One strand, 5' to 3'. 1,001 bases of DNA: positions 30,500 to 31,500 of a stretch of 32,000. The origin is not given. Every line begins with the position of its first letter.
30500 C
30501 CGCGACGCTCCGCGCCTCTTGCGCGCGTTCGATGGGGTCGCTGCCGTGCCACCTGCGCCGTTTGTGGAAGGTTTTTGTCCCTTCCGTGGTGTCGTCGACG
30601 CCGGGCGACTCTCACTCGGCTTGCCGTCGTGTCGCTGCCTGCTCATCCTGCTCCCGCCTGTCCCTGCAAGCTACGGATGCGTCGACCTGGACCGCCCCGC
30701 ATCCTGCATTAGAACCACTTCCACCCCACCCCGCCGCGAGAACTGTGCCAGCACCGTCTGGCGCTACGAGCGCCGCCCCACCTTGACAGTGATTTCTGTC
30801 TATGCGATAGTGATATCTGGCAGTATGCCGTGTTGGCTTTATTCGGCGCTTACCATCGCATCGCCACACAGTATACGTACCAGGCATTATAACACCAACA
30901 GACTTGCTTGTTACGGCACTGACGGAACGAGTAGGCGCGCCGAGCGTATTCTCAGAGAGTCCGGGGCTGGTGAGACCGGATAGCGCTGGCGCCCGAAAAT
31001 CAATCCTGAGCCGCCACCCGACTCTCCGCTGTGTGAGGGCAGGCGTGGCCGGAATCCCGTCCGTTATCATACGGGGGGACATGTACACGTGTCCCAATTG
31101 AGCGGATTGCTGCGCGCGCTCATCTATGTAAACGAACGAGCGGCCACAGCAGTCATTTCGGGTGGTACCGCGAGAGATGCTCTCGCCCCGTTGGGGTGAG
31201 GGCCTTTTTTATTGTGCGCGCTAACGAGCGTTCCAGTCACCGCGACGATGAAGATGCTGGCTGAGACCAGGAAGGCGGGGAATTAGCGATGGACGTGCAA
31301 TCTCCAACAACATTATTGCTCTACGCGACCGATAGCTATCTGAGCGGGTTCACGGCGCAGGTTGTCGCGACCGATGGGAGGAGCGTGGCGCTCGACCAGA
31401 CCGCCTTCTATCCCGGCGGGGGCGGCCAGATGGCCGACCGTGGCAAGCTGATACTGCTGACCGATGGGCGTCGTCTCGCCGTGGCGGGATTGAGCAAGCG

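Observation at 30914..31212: Complete T-box riboswitch in front of an AlaX-family trans-editing gene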

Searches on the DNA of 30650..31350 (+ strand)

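Call 4: search_rna_families(source=window, start=30650, end=31350, threshold=evalue, max_evalue=10, show_alignments=5)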
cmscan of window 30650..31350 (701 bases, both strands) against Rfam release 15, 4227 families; matches with E-value up to 10: 2.
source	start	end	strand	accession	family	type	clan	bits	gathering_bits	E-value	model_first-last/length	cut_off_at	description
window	30910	31193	+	RF00230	T-box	Cis-reg; leader;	-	85.7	93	4e-19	1-219/219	no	T-box leader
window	31173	31217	+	RF00489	ctRNA_p42d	Gene; antisense;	-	16.3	50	1.7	1-46/46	no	ctRNA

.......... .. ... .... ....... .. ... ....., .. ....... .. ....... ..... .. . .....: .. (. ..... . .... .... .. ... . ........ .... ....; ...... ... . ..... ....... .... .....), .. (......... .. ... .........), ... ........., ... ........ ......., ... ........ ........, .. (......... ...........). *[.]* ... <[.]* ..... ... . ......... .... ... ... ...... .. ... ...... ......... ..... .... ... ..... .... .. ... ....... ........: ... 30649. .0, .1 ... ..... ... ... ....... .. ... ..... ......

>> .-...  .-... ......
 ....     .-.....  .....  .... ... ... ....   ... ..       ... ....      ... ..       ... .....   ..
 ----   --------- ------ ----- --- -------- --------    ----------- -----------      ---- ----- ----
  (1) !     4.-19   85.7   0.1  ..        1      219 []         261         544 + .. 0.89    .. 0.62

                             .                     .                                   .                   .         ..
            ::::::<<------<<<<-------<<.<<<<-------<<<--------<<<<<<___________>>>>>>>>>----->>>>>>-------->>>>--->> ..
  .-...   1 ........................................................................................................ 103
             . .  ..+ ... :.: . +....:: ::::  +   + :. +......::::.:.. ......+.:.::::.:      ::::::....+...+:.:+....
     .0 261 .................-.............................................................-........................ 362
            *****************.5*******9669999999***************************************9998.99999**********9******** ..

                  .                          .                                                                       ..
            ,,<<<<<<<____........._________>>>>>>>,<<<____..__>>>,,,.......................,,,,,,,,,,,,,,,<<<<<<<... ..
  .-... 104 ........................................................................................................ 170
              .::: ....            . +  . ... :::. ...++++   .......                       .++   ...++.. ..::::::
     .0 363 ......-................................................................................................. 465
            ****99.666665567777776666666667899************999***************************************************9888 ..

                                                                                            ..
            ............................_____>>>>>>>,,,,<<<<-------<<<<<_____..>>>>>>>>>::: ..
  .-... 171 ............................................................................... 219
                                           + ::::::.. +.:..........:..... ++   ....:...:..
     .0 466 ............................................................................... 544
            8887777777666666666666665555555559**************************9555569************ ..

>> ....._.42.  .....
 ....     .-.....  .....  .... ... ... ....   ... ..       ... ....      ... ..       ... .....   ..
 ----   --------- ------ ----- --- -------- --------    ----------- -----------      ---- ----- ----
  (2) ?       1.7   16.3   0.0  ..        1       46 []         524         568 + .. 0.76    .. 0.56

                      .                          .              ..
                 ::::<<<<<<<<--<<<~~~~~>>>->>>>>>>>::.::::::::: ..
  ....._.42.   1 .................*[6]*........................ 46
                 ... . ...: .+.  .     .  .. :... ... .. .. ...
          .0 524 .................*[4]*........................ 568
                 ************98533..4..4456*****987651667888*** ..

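Call 56: build_rna_model(alignment_id=A4, structure=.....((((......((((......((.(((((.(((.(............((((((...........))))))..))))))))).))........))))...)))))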
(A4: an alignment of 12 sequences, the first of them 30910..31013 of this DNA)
Model R1 built from alignment A4 (12 sequences, 107 columns); structure: as given.
model positions 105; base pairs 25; branch points 0; effective number of sequences 1.16; information 0.59 bits per position. Calibrated on 0.2 Mb of random sequence (short: E-values are rough).
structure used (alignment columns):
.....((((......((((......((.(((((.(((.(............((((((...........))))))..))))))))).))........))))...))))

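Call 57: search_with_rna_model(model_id=R1, sources=[window, L001, L003, L004, L006, L007, L008, L009, L010, L011, L012, L013, L015, L016, L017, L018, L019, L020, L021, L022, L023, L024, L025, L026, L028, L029, L030, L031, L032, L033, L034, L035, L036, L037, L038, L039, L040, L041, L042, L043, L044, L045, L046, L047, L048, L049, L050, L051, L052, L053, L054, L055, L056, L057, L058, L059, L060, L061, L062, L063, L064, L065, L066, L067, L068, L069, L070, L071, L072, L073, L074, L075, L076, L077, L078, L079, L081, L082, L083, L084, L027, L080, L005, L002, L014], max_evalue=0.01, make_alignment=true)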
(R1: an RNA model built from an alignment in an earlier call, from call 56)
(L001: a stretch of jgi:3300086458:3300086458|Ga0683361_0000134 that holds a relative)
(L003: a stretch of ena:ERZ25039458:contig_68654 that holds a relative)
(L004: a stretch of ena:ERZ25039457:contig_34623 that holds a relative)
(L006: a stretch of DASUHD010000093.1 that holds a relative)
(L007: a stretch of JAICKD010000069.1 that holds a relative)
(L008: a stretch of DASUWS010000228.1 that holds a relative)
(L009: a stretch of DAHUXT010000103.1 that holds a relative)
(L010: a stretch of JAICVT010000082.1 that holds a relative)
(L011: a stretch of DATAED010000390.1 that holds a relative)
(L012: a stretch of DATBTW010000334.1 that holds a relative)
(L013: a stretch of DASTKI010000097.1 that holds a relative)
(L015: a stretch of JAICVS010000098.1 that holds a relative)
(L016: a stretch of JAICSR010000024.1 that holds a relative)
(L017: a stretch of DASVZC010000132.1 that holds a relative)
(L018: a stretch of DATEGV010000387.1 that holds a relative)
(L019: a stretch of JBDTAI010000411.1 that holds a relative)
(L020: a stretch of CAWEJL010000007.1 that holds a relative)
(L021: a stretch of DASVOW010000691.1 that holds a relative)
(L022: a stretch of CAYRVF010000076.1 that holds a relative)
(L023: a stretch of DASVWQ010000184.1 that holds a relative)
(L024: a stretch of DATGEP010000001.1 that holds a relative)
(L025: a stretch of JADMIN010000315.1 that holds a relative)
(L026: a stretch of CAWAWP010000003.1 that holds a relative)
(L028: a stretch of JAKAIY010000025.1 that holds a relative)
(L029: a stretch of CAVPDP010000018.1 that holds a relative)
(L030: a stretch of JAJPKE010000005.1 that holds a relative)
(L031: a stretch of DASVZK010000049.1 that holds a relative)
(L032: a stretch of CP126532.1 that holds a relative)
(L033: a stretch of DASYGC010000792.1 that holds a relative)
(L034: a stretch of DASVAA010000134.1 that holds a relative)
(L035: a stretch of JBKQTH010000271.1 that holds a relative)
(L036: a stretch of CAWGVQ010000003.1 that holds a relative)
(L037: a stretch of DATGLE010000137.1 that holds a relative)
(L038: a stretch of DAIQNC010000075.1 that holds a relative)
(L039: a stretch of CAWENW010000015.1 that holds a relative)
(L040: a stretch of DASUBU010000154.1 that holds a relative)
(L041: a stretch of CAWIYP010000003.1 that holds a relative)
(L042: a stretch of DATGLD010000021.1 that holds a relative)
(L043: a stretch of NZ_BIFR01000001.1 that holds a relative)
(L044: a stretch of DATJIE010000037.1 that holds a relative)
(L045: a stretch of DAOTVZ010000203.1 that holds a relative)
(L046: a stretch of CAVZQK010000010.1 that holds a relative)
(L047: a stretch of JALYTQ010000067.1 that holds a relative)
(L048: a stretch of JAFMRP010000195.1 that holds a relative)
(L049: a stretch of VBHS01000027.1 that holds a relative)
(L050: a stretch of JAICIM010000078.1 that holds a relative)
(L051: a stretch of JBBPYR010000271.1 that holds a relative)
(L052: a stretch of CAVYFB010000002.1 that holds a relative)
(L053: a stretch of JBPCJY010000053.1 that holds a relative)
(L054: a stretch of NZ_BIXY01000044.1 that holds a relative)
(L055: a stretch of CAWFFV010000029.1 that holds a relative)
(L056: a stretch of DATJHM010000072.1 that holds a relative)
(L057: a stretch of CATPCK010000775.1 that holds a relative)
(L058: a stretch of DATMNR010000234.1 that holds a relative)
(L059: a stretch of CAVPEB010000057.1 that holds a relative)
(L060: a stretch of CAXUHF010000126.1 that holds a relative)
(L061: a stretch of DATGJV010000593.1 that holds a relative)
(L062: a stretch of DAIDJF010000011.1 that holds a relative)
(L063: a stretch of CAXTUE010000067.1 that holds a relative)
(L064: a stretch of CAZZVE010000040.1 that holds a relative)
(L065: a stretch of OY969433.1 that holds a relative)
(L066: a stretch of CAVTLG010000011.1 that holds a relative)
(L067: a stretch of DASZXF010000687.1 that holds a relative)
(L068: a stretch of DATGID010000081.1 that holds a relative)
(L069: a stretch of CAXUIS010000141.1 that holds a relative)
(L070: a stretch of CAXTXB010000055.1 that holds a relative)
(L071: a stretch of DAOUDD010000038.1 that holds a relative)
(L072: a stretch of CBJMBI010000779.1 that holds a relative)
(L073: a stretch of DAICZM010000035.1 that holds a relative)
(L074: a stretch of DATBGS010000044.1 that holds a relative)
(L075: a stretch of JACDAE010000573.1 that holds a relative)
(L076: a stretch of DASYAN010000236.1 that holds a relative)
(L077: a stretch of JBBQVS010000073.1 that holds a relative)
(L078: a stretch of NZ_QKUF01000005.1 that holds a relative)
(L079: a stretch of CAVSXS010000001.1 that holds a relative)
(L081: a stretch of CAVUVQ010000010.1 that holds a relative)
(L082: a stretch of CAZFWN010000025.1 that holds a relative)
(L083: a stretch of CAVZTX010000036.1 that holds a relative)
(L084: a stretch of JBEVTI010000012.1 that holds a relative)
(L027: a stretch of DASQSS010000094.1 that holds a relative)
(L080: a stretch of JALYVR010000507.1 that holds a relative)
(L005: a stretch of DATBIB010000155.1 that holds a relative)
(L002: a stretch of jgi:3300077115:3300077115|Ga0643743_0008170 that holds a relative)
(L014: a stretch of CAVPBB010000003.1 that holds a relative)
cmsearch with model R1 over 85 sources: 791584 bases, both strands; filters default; matches with E-value up to 0.01: 83.
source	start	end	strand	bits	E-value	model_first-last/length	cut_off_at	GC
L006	4617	4721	+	128.1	4.2e-37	1-105/105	no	0.64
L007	3637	3741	+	123.4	1.3e-35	1-105/105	no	0.62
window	30910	31013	+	118.3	5.7e-34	1-105/105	no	0.62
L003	3436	3539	+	117.9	7.5e-34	1-105/105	no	0.59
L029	4609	4712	+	116.3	2.5e-33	1-105/105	no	0.6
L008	1585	1688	+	111.1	1.1e-31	1-105/105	no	0.62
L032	4509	4613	+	111.1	1.1e-31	1-105/105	no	0.64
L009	4038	4141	+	108.2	9.3e-31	1-105/105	no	0.62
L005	1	96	+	107.2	2e-30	10-105/105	5'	0.65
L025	1710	1812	+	104.1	1.8e-29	1-105/105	no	0.64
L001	4610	4713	+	103.7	2.6e-29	1-105/105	no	0.6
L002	560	663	+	103.7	2.6e-29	1-105/105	no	0.6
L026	4568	4669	+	94.4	2.3e-26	1-105/105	no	0.66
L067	3244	3347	+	93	6.5e-26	1-105/105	no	0.62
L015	4576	4680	+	91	2.9e-25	1-105/105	no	0.71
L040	4514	4618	+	90.9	3.1e-25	1-105/105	no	0.73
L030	4501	4605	+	90.7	3.5e-25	1-105/105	no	0.64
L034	4563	4667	+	90.5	4e-25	1-105/105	no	0.68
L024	4569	4671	+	90.2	4.9e-25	1-105/105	no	0.61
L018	79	182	+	88.2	2.3e-24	1-105/105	no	0.7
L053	4687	4790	+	83.3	8.2e-23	1-105/105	no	0.55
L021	168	270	+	82.9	1.1e-22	1-105/105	no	0.61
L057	3950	4053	+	82.3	1.6e-22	1-105/105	no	0.51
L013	4385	4487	+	81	4.3e-22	1-105/105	no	0.67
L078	4681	4786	+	80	9.2e-22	1-105/105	no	0.55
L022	4621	4723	+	79.3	1.5e-21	1-105/105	no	0.63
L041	4593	4695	+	79.2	1.6e-21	1-105/105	no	0.67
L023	1716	1818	+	79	1.9e-21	1-105/105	no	0.66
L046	4445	4548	+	78.8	2.2e-21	1-105/105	no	0.51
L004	4543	4645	+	78.7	2.4e-21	1-105/105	no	0.66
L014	4537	4639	+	78.7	2.4e-21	1-105/105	no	0.66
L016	4557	4659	+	78.2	3.4e-21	1-105/105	no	0.66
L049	119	222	+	77.8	4.7e-21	1-105/105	no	0.53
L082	4632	4733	+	76.2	1.5e-20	1-105/105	no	0.59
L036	4581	4686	+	75.9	1.8e-20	1-105/105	no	0.56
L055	4661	4764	+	75.2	3e-20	1-105/105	no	0.54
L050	2499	2602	+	75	3.6e-20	1-105/105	no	0.58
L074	4661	4763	+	75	3.6e-20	1-105/105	no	0.6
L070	4586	4688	+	74.9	3.9e-20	1-105/105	no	0.54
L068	2155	2255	+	74.9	3.9e-20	1-105/105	no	0.59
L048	4534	4636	+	74.7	4.4e-20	1-105/105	no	0.62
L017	4533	4635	+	74.6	4.7e-20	1-105/105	no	0.65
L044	4612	4714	+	73.3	1.2e-19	1-105/105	no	0.56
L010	4399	4501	+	73.2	1.3e-19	1-105/105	no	0.68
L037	4690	4792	+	73.2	1.4e-19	1-105/105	no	0.6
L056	4574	4677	+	73.2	1.4e-19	1-105/105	no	0.53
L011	4417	4519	+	73.2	1.4e-19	1-105/105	no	0.67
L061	569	670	+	73.1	1.4e-19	1-105/105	no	0.5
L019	4434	4533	+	73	1.5e-19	1-105/105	no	0.6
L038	4591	4694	+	72.8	1.8e-19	1-105/105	no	0.51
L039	4616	4720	+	72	3.1e-19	1-105/105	no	0.55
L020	4416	4519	+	71.8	3.6e-19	1-105/105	no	0.7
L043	4641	4744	+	71.5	4.6e-19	1-105/105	no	0.55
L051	4634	4738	+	71.5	4.7e-19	1-105/105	no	0.5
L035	4603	4708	+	71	6.6e-19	1-105/105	no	0.54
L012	4447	4549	+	70.2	1.2e-18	1-105/105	no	0.66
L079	4622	4726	+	69.9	1.6e-18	1-105/105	no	0.55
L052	4667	4769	+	68.4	4.6e-18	1-105/105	no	0.5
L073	4643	4747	+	68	6.1e-18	1-105/105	no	0.5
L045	4605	4709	+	67.9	6.6e-18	1-105/105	no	0.5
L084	4610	4712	+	67.5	9e-18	1-105/105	no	0.5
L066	4615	4718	+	67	1.2e-17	1-105/105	no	0.57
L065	4508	4611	+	67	1.2e-17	1-105/105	no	0.48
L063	4611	4715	+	65.3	4.4e-17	1-105/105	no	0.48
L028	4475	4578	+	65.1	5e-17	1-105/105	no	0.67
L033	4577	4678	+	65.1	5e-17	1-105/105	no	0.65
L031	4461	4565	+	64.9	6e-17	1-105/105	no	0.7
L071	4622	4724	+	64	1.2e-16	1-105/105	no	0.54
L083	4631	4733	+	63.5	1.6e-16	1-105/105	no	0.55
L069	4613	4717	+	61.4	7.6e-16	1-105/105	no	0.5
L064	4529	4633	+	61.1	9.4e-16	1-105/105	no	0.5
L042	4605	4707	+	60.3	1.7e-15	1-105/105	no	0.53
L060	4613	4717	+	59.4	3.4e-15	1-105/105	no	0.51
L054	4551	4653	+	58.7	5.5e-15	1-105/105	no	0.5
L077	4630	4734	+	58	9e-15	1-105/105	no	0.52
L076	4212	4315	+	58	9.5e-15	1-105/105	no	0.46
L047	3997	4100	+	55.4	6.5e-14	1-105/105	no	0.6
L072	33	136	+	53.2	3.2e-13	1-105/105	no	0.42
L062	4653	4757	+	49.9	3.5e-12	1-105/105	no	0.5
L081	4641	4745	+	49.9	3.6e-12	1-105/105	no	0.54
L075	938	1043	+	44.3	2.2e-10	1-105/105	no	0.57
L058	1411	1529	+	42.7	6.8e-10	1-105/105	no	0.5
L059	4684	4802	+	42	1.2e-09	1-105/105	no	0.44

Alignment A5: 83 matches aligned to the model, 135 columns, each read 5' to 3' on its own strand. Consensus structure (alignment columns), stored with it:
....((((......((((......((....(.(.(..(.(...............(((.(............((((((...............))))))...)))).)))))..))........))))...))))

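Call 85: search_with_rna_model(model_id=R1, sources=[L085, L086, L087, L088, L089, L090, L091], max_evalue=1)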
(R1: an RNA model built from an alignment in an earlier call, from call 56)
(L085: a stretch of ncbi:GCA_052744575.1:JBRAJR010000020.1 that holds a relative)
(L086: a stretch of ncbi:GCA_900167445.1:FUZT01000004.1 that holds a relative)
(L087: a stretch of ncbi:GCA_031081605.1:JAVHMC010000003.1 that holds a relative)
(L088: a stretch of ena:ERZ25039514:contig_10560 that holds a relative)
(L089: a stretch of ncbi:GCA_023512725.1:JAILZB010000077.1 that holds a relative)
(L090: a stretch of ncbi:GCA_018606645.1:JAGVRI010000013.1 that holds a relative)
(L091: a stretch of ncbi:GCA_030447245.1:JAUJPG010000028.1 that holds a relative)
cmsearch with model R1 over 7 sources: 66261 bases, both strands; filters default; matches with E-value up to 1: 3.
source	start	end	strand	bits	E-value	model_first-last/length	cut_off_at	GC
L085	3048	3154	+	43.4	3.5e-11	1-105/105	no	0.63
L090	3059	3165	+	38.2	1.6e-09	1-105/105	no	0.61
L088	3168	3274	+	36.6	5.4e-09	1-105/105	no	0.59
